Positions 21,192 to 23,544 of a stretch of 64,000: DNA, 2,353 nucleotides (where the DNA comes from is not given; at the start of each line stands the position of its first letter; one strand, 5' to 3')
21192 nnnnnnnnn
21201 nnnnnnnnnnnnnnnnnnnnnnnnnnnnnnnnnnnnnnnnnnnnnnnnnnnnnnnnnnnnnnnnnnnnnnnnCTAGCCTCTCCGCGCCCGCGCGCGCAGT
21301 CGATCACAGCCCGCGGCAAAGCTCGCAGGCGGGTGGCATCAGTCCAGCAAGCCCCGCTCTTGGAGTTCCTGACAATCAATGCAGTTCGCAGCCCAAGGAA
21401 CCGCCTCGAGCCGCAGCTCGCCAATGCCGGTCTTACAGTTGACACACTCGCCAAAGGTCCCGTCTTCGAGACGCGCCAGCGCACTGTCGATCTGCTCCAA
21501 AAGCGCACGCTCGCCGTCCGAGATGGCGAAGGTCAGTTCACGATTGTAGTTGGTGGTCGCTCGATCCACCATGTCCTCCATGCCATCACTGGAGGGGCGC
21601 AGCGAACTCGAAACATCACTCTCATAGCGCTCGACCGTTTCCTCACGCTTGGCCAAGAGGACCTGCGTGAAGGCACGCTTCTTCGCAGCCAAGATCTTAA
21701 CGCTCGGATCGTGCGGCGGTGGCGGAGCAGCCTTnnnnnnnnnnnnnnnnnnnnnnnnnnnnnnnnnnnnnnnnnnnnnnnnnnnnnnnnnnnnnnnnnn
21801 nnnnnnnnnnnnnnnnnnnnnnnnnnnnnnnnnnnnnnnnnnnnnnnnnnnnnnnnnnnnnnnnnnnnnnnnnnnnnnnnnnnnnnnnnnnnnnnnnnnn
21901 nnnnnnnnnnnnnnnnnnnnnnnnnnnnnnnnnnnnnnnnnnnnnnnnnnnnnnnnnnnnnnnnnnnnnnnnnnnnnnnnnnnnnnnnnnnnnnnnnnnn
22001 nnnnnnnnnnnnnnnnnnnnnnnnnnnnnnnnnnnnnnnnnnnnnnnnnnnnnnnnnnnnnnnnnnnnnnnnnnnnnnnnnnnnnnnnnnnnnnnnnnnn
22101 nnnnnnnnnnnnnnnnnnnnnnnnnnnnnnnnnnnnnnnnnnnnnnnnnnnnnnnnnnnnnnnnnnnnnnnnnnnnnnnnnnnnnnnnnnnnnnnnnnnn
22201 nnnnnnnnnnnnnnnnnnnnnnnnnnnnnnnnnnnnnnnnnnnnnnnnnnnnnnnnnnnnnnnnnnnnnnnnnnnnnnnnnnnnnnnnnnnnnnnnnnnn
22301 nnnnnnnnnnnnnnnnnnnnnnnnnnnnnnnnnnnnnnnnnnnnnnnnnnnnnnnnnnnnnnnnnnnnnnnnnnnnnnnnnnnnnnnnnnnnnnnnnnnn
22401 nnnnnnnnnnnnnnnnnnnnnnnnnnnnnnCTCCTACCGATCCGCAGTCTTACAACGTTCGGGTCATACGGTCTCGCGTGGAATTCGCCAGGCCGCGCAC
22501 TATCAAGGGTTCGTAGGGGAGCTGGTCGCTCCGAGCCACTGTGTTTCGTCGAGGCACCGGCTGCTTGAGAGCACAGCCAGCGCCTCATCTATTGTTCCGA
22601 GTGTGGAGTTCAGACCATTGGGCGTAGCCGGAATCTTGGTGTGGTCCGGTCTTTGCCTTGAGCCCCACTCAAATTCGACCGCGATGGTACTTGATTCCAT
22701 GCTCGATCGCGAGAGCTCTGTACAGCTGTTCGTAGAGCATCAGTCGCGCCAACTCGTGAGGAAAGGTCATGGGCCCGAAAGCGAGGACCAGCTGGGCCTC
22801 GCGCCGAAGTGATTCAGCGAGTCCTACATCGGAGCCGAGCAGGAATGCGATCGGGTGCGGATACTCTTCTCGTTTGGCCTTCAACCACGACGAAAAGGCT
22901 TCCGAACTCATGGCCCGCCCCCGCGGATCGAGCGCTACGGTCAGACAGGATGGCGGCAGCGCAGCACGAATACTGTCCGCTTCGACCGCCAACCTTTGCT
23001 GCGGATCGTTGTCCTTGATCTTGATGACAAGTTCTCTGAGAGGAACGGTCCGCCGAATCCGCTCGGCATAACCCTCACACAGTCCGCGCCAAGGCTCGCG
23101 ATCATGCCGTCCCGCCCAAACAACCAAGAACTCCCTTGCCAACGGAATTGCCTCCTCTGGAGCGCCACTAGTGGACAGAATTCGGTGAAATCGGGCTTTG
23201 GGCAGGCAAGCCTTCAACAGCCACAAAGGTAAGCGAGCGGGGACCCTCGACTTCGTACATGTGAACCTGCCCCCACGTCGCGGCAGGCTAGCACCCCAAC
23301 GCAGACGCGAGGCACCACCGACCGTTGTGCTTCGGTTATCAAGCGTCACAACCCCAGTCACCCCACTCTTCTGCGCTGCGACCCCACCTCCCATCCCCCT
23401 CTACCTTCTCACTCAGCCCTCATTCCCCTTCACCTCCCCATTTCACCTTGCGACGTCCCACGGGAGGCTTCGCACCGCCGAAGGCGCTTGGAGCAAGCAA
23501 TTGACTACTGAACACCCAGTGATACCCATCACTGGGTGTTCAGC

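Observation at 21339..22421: DksA fused to ~240 aa of histone H1/Hc2-like pentapeptide repeats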

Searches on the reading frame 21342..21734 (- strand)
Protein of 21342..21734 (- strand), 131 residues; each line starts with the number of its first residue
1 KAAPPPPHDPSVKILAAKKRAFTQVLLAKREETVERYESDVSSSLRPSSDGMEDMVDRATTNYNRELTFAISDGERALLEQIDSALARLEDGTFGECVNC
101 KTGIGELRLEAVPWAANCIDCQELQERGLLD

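Call 7: find_homologous_proteins(query=window:21342-21734:-, max_evalue=0.00001)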
Query seq(131 aa) (131 aa): 531 proteins with E <= 0.00001 among 596 candidates; the best 120 are listed.
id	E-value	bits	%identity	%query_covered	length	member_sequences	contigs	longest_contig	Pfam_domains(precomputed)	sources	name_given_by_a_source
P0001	5.3e-35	138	57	98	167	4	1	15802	PF21157.3,PF01258.24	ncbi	ncbi:MAG: TraR/DksA family transcriptional regulator [Acidobacteriota bacterium]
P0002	1.7e-31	127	54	98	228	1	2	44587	PF01258.24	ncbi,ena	-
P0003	3.1e-29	120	49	97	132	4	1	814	PF21157.3,PF01258.24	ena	-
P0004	5.5e-29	119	54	77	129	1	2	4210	PF21157.3,PF01258.24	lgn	-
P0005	7.6e-29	118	50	85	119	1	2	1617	PF21157.3,PF01258.24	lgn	-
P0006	1.5e-26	111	47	85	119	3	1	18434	PF01258.24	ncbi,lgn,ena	-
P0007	2.2e-26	110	49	84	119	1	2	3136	PF21157.3,PF01258.24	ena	-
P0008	8.0e-26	109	46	95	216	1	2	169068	PF21157.3,PF01258.24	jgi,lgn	jgi:DnaK suppressor protein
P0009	3.5e-25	107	50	83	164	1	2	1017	PF01258.24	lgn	-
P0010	4.6e-25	106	48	84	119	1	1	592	PF01258.24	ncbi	-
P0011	4.8e-25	106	47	99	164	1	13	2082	PF01258.24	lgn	-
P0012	5.7e-25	106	45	99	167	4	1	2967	PF01258.24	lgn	-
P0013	7.5e-25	105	42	99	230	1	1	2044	PF21157.3,PF01258.24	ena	-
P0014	9.1e-25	105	47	84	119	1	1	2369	PF01258.24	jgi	jgi:RNA polymerase-binding transcription factor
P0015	1.1e-24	105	48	84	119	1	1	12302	PF01258.24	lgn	-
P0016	1.1e-24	105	48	80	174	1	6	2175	PF01258.24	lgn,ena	-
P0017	1.3e-24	105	46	84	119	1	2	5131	PF01258.24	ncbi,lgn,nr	ncbi:MAG TPA: TraR/DksA C4-type zinc finger protein [Acidobacteriota bacterium]|nr:TraR/DksA C4-type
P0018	2.3e-24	104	50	80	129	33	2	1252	PF01258.24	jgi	jgi:DnaK suppressor protein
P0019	2.3e-24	104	49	80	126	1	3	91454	PF01258.24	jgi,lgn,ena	jgi:DnaK suppressor protein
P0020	2.3e-24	104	46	98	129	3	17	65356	PF01258.24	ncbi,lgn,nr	ncbi:MAG: TraR/DksA family transcriptional regulator [Acidobacteria bacterium]|nr:MAG: TraR/DksA fam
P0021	2.4e-24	104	48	83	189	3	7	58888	PF01258.24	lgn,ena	-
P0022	3.5e-24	103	48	83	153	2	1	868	PF21157.3,PF01258.24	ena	-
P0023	3.6e-24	103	45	99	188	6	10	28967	PF21157.3,PF01258.24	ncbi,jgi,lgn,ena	-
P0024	4.4e-24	103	46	84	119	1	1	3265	PF21157.3,PF01258.24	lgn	-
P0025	6.0e-24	103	48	87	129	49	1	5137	PF01258.24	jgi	jgi:DnaK suppressor protein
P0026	6.2e-24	103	46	95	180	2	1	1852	PF01258.24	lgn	-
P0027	7.9e-24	102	49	80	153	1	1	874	PF01258.24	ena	-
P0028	8.5e-24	102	46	87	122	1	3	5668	PF01258.24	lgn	-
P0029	9.9e-24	102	50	80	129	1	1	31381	PF01258.24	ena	-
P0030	1.0e-23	102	46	87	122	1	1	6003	PF01258.24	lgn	-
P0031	1.0e-23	102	44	99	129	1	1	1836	PF01258.24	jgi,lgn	jgi:DnaK suppressor protein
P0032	1.2e-23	102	46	87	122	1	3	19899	PF01258.24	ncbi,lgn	-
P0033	1.3e-23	102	46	83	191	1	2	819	PF01258.24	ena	-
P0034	1.4e-23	101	44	95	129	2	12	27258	PF01258.24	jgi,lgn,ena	jgi:DnaK suppressor protein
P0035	1.5e-23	101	44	99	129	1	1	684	PF01258.24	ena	-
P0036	1.6e-23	101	46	83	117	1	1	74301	PF21173.3,PF21157.3,PF01258.24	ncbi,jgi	jgi:DnaK suppressor protein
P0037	1.7e-23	101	43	98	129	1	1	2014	PF01258.24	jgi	-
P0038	1.8e-23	101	46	83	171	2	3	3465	PF01258.24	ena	-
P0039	1.8e-23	101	46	84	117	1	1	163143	PF21157.3,PF01258.24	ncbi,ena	-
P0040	1.8e-23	101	48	83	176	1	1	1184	PF01258.24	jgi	jgi:DnaK suppressor protein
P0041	1.9e-23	101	49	83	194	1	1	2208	PF01258.24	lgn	-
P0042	2.0e-23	101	41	95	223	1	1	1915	PF21157.3,PF01258.24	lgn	-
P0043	2.0e-23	101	49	80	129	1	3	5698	PF01258.24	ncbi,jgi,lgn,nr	ncbi:MAG TPA: TraR/DksA family transcriptional regulator [Thermoanaerobaculia bacterium]|jgi:DnaK su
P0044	2.0e-23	101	49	80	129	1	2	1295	PF01258.24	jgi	-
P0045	2.1e-23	101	45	83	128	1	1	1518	PF01258.24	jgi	jgi:DnaK suppressor protein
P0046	2.3e-23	101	46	83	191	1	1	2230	PF01258.24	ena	-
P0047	2.4e-23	101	44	99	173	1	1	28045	PF01258.24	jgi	jgi:DnaK suppressor protein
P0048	2.5e-23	101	49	80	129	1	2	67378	PF01258.24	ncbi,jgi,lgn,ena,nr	ncbi:MAG TPA: TraR/DksA family transcriptional regulator [Thermoanaerobaculia bacterium]|nr:TraR/Dks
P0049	2.6e-23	101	49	80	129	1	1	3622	PF01258.24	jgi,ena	-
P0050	2.6e-23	101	47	80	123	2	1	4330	PF01258.24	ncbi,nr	ncbi:MAG TPA: TraR/DksA family transcriptional regulator [Thermoanaerobaculia bacterium]|nr:TraR/Dks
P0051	2.9e-23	100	48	80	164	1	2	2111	PF01258.24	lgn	-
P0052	3.1e-23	100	47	83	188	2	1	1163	PF01258.24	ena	-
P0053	3.3e-23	100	43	98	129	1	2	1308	PF01258.24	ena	-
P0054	3.3e-23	100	42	95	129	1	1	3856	PF01258.24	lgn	-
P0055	3.4e-23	100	46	85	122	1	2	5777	PF01258.24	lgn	-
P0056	3.5e-23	100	42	95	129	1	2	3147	PF01258.24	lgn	-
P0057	3.6e-23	100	49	80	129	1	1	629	PF01258.24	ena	-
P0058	3.7e-23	100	46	87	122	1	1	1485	PF01258.24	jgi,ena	jgi:DnaK suppressor protein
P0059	4.3e-23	100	45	99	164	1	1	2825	PF01258.24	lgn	-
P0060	4.3e-23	100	46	84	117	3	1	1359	PF21157.3,PF01258.24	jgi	jgi:DnaK suppressor protein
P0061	4.3e-23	100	43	95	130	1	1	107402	PF01258.24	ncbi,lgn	ncbi:MAG: TraR/DksA C4-type zinc finger protein [Acidobacteriota bacterium]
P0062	4.4e-23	100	43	96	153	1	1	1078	PF01258.24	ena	-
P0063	4.4e-23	100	44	99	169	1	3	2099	PF01258.24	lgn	-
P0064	4.7e-23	100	46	87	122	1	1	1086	PF01258.24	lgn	-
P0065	5.0e-23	100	42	95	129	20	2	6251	PF01258.24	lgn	-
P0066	5.3e-23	100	48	80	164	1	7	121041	PF01258.24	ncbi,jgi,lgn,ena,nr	ncbi:MAG TPA: TraR/DksA family transcriptional regulator [Thermoanaerobaculia bacterium]|jgi:DnaK su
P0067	6.5e-23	99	48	80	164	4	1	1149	PF01258.24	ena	-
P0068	7.0e-23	99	45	83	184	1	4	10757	PF01258.24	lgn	-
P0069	8.1e-23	99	46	83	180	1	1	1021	PF01258.24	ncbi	-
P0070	8.7e-23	99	48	80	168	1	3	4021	PF01258.24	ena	-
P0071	9.0e-23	99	46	80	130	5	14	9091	PF01258.24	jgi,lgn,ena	jgi:DnaK suppressor protein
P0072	9.1e-23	99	48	80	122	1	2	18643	PF01258.24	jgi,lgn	jgi:DnaK suppressor protein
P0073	9.2e-23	99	47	80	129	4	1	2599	PF01258.24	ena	-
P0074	9.6e-23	99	41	96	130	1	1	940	PF01258.24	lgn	-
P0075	9.7e-23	99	47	82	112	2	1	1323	PF21157.3,PF01258.24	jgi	-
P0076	9.8e-23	99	48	80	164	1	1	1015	PF01258.24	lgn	-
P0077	9.9e-23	99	44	87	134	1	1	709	PF01258.24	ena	-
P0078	1.0e-22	99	48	80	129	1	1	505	PF01258.24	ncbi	-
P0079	1.0e-22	99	48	79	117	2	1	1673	PF21157.3,PF01258.24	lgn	-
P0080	1.1e-22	99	43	99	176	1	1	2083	PF01258.24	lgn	-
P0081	1.1e-22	99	46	87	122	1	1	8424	PF01258.24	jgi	jgi:DnaK suppressor protein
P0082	1.1e-22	99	48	80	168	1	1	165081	PF01258.24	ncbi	ncbi:MAG: TraR/DksA family transcriptional regulator [Thermoanaerobaculia bacterium]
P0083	1.1e-22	98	48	80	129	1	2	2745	PF01258.24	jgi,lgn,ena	jgi:DnaK suppressor protein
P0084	1.1e-22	98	48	80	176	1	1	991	PF01258.24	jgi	jgi:DnaK suppressor protein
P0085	1.2e-22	98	48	80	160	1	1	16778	PF01258.24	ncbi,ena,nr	ncbi:MAG TPA: TraR/DksA family transcriptional regulator [Thermoanaerobaculia bacterium]|nr:TraR/Dks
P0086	1.2e-22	98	45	96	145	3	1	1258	PF01258.24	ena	-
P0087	1.2e-22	98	48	80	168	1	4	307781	PF01258.24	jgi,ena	jgi:DnaK suppressor protein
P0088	1.2e-22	98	45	99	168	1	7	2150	PF01258.24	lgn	-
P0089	1.3e-22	98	48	85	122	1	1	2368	PF01258.24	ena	-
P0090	1.3e-22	98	42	96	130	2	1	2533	PF01258.24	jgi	jgi:DnaK suppressor protein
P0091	1.3e-22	98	45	99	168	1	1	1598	PF01258.24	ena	-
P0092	1.3e-22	98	45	99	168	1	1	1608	PF01258.24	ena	-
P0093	1.3e-22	98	46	80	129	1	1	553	PF01258.24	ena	-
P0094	1.3e-22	98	47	80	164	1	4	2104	PF01258.24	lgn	-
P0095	1.3e-22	98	46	80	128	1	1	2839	PF01258.24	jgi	jgi:DnaK suppressor protein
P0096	1.4e-22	98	48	80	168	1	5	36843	PF01258.24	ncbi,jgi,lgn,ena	-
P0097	1.4e-22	98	46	83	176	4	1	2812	PF01258.24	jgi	jgi:DnaK suppressor protein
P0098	1.4e-22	98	45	83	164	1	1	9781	PF01258.24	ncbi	-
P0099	1.4e-22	98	45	80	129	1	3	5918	PF01258.24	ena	-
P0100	1.4e-22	98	48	80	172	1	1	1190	PF01258.24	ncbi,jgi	-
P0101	1.5e-22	98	48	80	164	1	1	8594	PF01258.24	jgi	-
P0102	1.6e-22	98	45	83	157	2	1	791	PF01258.24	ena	-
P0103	1.6e-22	98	45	83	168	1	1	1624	PF01258.24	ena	-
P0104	1.6e-22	98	45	80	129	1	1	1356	PF01258.24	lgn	-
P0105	1.6e-22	98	44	99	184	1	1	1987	PF21157.3,PF01258.24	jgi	jgi:DnaK suppressor protein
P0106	1.7e-22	98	46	87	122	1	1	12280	PF01258.24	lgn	-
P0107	1.8e-22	98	46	80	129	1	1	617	PF01258.24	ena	-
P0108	1.8e-22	98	43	95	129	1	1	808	PF01258.24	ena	-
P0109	1.9e-22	98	45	83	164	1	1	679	PF01258.24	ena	-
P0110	1.9e-22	98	47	83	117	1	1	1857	PF21157.3,PF01258.24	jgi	jgi:DnaK suppressor protein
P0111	1.9e-22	98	46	80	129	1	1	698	PF01258.24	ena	-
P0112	2.0e-22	98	48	80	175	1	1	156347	PF01258.24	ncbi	ncbi:MAG: TraR/DksA family transcriptional regulator [Thermoanaerobaculia bacterium]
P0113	2.1e-22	98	45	83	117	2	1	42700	PF21157.3,PF01258.24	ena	-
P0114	2.1e-22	98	45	83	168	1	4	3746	PF01258.24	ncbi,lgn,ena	-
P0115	2.2e-22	98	45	83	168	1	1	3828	PF01258.24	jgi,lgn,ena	-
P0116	2.2e-22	98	46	87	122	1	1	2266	PF01258.24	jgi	jgi:DnaK suppressor protein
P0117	2.3e-22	97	47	85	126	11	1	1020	PF21157.3,PF01258.24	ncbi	-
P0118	2.3e-22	97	45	80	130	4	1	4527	PF01258.24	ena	-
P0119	2.3e-22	97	47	83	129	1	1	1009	PF01258.24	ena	-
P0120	2.4e-22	97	46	82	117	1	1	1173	PF21173.3,PF21157.3,PF01258.24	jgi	jgi:DnaK suppressor protein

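Call 16: find_related_loci(query=A1, collection=genome_contigs, flank=4000)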
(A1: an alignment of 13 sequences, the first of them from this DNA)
Query A1 (131 aa) in genome_contigs; peptide patterns used: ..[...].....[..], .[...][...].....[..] (x = any residue, [..] = any of these).
599 stretches matched a pattern (row limit reached: there are more); 581 encode a relative of the query (tblastn E <= 1e-3); the best 80 are kept; 80 distinct loci.
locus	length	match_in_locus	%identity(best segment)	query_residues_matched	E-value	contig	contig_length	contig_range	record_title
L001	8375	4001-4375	57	3-130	6e-41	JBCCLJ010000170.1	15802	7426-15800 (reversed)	MAG: Acidobacteriota bacterium isolate P01_C01_bin.24 k141_640033_length_15802_cov_27.9413, whole genome shotgun sequenc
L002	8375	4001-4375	54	7-131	1e-40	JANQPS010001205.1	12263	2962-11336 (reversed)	MAG: Thermoanaerobaculia bacterium isolate IP29b_bin.170 k99_231472, whole genome shotgun sequence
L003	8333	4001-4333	53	21-131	7e-37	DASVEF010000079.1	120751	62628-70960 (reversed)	MAG TPA_asm: Thermoanaerobaculia bacterium isolate SMAG_U2053 k141_225344, whole genome shotgun sequence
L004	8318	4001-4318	54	26-131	2e-36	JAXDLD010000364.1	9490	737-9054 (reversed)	MAG: Acidobacteriota bacterium isolate BP_61 scaffold_2793445, whole genome shotgun sequence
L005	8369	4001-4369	47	1-131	4e-36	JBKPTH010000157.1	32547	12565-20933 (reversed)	MAG: Acidobacteriota bacterium isolate GS_EKS_MAG_00001 GS_EKS_000001444631, whole genome shotgun sequence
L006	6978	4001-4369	48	1-131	4e-36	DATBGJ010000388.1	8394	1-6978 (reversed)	MAG TPA_asm: Thermoanaerobaculia bacterium isolate SMAG_U3834 k141_532341, whole genome shotgun sequence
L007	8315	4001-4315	51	26-130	8e-36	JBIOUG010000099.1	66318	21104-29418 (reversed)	MAG: Thermoanaerobaculia bacterium isolate MAG140 k127_2490765, whole genome shotgun sequence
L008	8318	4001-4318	55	26-131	2e-35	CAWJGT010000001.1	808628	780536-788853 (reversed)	MAG: uncultured Holophagales bacterium isolate MFD04935.bin.1.7 genome assembly, contig: contig_10203, whole genome shot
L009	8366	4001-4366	48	10-131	8e-36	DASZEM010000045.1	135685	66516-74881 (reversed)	MAG TPA_asm: Thermoanaerobaculia bacterium isolate SMAG_U6494 k141_61754, whole genome shotgun sequence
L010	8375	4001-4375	45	6-130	3e-35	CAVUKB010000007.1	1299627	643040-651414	MAG: uncultured Acidobacteriota bacterium isolate MFD01721.bin.1.215 genome assembly, contig: contig_2559, whole genome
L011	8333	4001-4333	54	21-131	2e-35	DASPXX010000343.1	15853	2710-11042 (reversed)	MAG TPA_asm: Thermoanaerobaculia bacterium isolate SMAG_U11578 k141_372844, whole genome shotgun sequence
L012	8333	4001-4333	50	21-131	3e-35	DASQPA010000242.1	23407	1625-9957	MAG TPA_asm: Thermoanaerobaculia bacterium isolate SMAG_U10817 k141_2949909, whole genome shotgun sequence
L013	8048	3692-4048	46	12-130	6e-35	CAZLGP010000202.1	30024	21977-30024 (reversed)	MAG TPA_asm: uncultured Thermoanaerobaculia bacterium isolate binchicken_co31_43 genome assembly, contig: k141_1775055,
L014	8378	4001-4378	48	1-131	7e-35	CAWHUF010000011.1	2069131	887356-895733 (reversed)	MAG: uncultured Acidobacteriota bacterium isolate MFD03066.bin.1.255 genome assembly, contig: contig_4016, whole genome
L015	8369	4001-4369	48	1-131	3e-35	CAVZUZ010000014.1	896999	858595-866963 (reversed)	MAG: Thermoanaerobaculaceae bacterium isolate MFD06742.bin.2.42 genome assembly, contig: contig_33958, whole genome shot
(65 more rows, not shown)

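Call 28: search_solved_structures(query=window:21342-21734:-, max_evalue=0.01, show_alignments=3)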
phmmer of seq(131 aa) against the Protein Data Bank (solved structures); distinct sequences matched with E-value up to 0.01: 4.
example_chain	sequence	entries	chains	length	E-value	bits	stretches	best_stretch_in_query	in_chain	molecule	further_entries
1tjl_A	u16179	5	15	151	3.8e-12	49.8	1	18-126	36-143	DnaK suppressor protein | RNA polymerase-binding transcription factor DksA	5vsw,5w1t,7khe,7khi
2kq9_A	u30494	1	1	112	3.3e-10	43.6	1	53-122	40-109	DnaK suppressor protein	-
4ijj_A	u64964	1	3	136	5e-09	39.8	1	17-127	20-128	Putative C4-type zinc finger protein, DksA/TraR family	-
6ptg_A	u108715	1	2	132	6.4e-09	39.4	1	27-130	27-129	DnaK Suppressor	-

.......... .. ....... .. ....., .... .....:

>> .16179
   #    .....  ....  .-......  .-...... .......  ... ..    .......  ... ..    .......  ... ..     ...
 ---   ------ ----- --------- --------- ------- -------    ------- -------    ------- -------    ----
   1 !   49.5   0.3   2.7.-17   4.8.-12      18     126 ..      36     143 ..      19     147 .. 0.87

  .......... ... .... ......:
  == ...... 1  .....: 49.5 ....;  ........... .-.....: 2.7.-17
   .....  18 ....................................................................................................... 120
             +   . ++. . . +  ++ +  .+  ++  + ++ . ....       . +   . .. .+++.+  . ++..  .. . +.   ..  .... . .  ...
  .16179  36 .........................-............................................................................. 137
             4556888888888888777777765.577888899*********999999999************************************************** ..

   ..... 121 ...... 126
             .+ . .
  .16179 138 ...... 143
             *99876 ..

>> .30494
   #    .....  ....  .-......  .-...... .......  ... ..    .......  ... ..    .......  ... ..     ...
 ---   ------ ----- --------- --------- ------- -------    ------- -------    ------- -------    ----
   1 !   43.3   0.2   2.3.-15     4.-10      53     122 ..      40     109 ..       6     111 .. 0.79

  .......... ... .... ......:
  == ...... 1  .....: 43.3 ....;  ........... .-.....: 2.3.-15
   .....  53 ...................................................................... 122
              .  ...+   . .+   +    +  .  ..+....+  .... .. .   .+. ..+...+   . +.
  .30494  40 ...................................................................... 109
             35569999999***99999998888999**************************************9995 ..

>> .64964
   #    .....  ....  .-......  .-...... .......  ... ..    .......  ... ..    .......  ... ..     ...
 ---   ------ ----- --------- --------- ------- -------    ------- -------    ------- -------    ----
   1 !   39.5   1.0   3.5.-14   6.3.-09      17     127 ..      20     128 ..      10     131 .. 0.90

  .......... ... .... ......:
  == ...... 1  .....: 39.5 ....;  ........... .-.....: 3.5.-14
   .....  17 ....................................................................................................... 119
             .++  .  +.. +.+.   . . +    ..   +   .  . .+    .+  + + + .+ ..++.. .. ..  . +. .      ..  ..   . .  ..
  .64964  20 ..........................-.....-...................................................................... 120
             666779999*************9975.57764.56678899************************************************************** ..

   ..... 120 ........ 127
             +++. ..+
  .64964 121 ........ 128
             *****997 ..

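Call 44: search_protein_representatives(alignment_id=A1)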
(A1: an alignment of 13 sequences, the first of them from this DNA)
Query: 13 sequences, 154 profile positions. Proteins with E-value up to 0.001 (for the whole library): 33242; up to 1e-10: 13133; up to 1e-30: 164. The best 150 are listed.
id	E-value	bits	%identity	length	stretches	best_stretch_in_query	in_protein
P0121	1.0e-55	204.6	-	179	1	1-152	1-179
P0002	1.1e-55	204.5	-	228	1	5-154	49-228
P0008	4.1e-54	199.4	-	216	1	12-152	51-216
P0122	4.7e-50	186.2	-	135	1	24-154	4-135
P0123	1.2e-47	178.3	-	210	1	7-154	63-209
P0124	5.4e-46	173.0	-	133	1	28-152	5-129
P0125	6.8e-45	169.4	-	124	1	32-152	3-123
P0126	7.3e-45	169.3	-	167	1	18-154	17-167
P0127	1.9e-44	168.0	-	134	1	41-154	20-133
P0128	2.6e-44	167.5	-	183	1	18-153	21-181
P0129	1.4e-43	165.2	-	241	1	18-153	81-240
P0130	1.9e-43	164.7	-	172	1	32-154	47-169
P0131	2.4e-43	164.4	-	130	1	28-153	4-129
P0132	7.3e-43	162.8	-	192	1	31-154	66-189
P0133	4.4e-42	160.3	-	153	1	4-152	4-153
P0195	1.9e-35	138.7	-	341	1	18-153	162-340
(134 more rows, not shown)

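Call 61: find_encoding_contigs(protein=P0195, flank=5000, max_places=3)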
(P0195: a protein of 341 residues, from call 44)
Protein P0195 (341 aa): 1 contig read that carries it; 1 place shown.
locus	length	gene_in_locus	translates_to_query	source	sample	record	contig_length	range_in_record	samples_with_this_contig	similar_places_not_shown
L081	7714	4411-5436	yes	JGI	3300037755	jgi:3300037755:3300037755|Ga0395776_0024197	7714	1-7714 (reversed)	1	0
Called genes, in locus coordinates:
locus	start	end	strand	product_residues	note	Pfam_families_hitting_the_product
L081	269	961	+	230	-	PF04298:Zn_peptidase_2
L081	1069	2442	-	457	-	PF02878:PGM_PMM_I, PF02879:PGM_PMM_II, PF02880:PGM_PMM_III, PF00408:PGM_PMM_IV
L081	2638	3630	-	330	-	PF00561:Abhydrolase_1, PF12697:Abhydrolase_6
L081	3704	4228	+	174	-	PF02590:SPOUT_MTase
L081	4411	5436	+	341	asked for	PF01258:zf-dskA_traR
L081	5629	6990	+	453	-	PF13428:TPR_14 (faint), PF13432:TPR_16 (faint), PF14559:TPR_19 (faint), PF12895:ANAPC3 (faint), PF13174:TPR_6 (faint)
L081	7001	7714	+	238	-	?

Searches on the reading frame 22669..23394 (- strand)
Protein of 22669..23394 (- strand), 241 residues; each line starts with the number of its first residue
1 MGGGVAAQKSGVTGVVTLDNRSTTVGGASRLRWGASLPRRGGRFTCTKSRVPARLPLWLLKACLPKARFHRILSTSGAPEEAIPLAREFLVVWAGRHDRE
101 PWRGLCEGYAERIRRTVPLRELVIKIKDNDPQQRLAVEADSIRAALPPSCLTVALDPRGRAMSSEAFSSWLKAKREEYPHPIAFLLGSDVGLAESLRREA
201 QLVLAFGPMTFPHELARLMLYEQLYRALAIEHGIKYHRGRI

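Call 3: search_protein_families(library=pfam, proteins=[window:22669-23394:-], max_evalue=0.01)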
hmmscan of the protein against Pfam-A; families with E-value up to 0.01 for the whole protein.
window:22669-23394:- (241 aa): 1 family
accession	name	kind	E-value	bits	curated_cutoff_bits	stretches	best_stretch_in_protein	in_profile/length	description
PF02590.22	SPOUT_MTase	-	2.3e-36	125.6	27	1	91-237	5-154/154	Predicted SPOUT methyltransferase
